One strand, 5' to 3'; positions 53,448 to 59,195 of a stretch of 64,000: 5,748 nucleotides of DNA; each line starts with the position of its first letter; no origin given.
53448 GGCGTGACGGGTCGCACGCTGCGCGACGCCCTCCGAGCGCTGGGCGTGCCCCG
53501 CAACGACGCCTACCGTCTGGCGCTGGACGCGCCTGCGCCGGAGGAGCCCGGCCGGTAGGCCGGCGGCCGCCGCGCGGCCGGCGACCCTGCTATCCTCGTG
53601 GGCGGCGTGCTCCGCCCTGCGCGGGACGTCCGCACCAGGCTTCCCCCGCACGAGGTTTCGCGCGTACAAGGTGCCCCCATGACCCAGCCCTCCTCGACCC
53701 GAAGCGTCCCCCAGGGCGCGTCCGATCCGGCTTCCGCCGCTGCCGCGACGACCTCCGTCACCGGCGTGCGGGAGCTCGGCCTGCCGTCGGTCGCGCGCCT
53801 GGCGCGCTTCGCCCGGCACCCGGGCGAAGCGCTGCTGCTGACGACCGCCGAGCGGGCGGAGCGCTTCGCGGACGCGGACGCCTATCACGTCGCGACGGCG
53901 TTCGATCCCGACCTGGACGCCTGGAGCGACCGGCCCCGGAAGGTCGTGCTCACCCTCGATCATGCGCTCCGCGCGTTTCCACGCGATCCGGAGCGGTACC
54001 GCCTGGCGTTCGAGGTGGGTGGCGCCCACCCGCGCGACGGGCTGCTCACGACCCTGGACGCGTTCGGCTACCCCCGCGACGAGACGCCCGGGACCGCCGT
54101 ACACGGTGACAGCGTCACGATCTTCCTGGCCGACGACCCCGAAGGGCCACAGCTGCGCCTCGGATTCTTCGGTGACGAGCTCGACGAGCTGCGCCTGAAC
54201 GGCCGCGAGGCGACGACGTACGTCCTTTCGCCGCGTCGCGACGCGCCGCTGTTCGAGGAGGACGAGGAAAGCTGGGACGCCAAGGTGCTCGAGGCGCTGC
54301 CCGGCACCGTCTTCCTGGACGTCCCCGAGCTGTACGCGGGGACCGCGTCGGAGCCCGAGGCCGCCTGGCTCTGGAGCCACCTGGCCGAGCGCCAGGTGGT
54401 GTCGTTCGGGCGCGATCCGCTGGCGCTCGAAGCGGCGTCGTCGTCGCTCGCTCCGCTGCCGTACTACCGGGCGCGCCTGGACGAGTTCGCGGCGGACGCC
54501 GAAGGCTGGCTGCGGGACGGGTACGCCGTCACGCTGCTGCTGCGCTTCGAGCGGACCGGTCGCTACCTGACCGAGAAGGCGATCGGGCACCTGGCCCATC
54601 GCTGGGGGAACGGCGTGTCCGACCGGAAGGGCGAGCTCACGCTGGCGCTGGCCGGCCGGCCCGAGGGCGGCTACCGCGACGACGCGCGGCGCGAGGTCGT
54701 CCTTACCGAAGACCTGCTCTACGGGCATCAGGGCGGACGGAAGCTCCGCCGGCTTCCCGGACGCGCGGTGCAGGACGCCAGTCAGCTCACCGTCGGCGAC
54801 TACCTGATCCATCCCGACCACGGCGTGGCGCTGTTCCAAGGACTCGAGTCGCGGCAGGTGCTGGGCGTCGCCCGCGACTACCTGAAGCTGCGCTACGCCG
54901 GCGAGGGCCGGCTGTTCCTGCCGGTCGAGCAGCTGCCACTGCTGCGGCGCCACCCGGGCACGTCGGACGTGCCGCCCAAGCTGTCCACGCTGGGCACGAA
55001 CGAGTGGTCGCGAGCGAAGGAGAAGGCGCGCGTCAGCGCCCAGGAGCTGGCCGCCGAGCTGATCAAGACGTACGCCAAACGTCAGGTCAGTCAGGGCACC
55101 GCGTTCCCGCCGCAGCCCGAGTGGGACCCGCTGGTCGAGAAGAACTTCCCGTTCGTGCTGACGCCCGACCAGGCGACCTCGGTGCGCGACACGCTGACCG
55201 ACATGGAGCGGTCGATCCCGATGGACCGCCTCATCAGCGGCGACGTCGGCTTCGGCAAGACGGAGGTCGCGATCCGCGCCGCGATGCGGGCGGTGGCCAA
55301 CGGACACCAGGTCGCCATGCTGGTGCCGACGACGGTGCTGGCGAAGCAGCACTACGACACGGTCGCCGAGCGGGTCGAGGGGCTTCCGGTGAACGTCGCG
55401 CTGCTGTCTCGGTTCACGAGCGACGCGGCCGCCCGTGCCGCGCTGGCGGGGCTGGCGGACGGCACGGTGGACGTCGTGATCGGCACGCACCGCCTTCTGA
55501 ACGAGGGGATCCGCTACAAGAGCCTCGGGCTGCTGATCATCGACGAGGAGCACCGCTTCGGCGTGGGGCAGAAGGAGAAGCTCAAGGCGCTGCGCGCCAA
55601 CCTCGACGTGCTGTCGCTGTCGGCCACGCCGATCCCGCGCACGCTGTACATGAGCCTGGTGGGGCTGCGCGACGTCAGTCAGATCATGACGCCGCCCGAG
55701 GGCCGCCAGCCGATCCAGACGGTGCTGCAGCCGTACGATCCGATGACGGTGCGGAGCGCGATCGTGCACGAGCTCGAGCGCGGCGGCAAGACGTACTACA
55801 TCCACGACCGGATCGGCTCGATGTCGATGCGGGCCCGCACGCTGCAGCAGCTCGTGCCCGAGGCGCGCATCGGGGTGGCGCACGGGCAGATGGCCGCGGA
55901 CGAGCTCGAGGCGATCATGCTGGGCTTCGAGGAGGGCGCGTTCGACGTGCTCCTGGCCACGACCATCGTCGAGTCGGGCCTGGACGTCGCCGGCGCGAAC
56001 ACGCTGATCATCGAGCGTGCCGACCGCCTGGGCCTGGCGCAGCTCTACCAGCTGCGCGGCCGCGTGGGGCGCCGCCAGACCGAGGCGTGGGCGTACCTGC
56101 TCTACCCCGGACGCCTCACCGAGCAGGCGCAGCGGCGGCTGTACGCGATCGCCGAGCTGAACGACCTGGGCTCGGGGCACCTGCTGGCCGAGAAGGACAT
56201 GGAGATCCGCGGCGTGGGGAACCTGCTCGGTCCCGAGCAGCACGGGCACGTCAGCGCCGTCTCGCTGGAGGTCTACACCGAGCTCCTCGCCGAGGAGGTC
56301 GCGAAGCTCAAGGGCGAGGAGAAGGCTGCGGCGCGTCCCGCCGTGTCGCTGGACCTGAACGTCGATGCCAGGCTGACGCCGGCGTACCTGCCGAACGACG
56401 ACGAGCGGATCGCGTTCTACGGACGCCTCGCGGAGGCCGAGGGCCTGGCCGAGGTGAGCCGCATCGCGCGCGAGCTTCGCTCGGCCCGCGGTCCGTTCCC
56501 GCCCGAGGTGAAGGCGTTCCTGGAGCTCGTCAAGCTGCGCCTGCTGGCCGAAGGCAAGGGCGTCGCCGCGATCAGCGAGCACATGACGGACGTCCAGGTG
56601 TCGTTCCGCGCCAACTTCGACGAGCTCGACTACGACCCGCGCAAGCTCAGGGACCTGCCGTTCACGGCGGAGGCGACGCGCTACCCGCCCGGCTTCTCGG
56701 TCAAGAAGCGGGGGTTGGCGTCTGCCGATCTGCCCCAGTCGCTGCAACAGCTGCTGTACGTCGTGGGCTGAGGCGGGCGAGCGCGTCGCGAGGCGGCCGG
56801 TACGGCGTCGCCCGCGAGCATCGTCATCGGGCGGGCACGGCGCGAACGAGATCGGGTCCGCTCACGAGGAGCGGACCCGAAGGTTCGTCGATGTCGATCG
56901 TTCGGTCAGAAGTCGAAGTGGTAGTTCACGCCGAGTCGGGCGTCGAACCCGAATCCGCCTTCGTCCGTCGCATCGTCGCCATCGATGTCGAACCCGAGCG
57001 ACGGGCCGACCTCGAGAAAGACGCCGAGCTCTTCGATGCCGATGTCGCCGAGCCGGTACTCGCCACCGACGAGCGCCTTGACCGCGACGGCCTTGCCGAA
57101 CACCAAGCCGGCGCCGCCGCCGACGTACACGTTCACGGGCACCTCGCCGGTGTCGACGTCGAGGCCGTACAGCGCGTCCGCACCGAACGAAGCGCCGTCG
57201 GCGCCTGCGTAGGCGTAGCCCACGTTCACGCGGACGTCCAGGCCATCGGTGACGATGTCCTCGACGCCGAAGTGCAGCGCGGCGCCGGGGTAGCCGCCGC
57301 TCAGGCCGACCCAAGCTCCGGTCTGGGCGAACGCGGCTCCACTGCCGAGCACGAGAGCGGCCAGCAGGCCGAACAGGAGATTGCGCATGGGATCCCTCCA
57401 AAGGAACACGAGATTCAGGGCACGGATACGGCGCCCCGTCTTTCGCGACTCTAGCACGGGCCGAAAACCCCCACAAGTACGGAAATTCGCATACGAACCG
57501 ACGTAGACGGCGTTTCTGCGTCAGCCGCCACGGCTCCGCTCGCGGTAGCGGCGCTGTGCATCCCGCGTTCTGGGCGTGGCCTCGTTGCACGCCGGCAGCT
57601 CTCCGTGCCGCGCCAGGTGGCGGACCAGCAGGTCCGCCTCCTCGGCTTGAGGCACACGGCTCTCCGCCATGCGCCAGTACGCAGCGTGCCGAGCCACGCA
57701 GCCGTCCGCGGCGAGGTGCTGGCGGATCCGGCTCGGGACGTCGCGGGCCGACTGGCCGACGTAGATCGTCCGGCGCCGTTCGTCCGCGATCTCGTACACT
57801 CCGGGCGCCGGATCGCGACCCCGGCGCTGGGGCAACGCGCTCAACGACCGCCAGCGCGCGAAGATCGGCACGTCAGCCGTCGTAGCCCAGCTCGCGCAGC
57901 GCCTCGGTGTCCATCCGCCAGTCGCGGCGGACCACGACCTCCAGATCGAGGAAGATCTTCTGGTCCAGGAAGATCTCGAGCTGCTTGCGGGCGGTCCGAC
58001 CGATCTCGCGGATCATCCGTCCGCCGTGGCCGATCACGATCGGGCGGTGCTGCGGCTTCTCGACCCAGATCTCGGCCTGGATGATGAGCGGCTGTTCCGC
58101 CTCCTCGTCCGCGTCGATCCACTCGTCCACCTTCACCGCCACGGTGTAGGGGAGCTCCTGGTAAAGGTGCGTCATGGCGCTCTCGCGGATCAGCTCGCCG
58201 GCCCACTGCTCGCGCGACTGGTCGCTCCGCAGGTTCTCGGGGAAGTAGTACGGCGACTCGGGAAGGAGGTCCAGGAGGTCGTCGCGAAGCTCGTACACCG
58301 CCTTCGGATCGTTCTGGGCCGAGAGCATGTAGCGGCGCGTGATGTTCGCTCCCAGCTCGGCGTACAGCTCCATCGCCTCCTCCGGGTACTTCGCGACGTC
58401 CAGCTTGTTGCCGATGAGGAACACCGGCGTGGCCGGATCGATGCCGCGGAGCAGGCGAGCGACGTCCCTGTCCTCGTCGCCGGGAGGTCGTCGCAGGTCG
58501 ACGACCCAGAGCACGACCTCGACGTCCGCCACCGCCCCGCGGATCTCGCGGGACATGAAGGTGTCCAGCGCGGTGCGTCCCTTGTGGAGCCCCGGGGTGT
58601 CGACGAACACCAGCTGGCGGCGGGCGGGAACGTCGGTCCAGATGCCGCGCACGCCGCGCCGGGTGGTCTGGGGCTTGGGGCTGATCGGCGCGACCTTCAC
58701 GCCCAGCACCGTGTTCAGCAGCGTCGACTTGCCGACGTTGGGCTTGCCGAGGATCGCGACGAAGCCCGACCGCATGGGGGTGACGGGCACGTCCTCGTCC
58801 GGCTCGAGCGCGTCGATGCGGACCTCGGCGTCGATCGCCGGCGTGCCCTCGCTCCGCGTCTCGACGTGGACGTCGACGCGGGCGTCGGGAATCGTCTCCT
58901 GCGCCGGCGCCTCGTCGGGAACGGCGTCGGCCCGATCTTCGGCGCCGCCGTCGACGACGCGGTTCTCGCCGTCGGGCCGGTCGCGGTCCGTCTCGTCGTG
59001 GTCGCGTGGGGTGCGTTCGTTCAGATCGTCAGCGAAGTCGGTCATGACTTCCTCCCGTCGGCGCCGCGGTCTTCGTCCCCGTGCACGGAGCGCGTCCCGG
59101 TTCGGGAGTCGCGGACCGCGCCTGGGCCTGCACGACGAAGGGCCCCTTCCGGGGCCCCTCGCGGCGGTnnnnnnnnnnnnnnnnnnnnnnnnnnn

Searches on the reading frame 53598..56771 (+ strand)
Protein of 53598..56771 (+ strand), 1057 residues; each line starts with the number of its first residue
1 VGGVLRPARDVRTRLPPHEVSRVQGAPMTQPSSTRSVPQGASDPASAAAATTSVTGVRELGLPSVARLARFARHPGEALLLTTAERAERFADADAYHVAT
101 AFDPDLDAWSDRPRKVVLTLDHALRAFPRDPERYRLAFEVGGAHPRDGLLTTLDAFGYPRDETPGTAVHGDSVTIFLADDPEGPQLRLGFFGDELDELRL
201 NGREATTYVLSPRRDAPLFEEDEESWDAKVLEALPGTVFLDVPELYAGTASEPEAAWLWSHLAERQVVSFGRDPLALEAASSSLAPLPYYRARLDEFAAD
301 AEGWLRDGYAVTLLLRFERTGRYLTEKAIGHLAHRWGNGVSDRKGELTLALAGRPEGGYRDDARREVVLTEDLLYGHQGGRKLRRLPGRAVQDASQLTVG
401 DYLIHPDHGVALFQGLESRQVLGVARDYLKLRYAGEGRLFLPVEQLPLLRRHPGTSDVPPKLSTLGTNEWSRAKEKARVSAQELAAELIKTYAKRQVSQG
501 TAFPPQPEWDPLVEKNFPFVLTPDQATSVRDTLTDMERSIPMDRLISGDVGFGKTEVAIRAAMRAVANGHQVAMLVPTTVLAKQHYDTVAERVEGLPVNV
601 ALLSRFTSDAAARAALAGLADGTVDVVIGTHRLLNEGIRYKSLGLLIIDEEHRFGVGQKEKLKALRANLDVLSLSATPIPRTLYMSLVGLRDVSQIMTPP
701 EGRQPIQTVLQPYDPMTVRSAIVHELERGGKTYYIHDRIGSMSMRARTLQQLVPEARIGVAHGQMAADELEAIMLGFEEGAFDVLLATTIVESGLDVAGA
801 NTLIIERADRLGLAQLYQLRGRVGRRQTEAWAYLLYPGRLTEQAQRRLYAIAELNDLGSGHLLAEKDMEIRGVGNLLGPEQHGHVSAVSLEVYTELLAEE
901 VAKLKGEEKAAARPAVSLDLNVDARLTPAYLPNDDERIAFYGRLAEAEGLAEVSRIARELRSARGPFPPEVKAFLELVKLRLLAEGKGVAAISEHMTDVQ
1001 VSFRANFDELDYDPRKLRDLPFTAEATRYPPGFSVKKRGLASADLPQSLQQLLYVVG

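Call 48: search_protein_families(library=pfam, proteins=[window:53598-56771:+], max_evalue=0.00001)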
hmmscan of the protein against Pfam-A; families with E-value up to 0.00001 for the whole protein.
window:53598-56771:+ (1057 aa): 5 families
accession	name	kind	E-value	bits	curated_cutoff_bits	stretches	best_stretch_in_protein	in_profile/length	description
PF00270.35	DEAD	-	5.3e-22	78.8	26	1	522-683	1-164/167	DEAD/DEAH box helicase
PF02559.22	CarD_TRCF_RID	-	3.4e-17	62.7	23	1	397-451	1-55/57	CarD-like/TRCF RID domain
PF00271.37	Helicase_C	-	1.1e-16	61.5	23.5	1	723-826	7-109/110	Helicase conserved C-terminal domain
PF03461.20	TRCF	-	7.5e-16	58.7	25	1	920-1006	1-87/95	TRCF domain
PF04851.21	ResIII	-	3.1e-08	34.1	22.5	1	521-678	4-162/164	Type III restriction enzyme, res subunit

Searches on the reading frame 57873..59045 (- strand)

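Call 48: search_protein_families(library=pfam, proteins=[window:57873-59045:-], max_evalue=0.00001)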
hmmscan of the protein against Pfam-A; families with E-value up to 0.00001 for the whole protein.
window:57873-59045:- (390 aa): 3 families
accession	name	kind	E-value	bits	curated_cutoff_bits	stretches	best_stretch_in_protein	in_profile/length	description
PF01926.29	MMR_HSR1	-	3.3e-20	72.7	21.9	1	96-214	2-113/113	50S ribosome-binding GTPase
PF07650.23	KH_2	-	1.1e-14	54.5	22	1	297-377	1-78/78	KH domain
PF00350.29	Dynamin_N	-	1e-08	35.8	27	0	96-129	1-34/168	Dynamin family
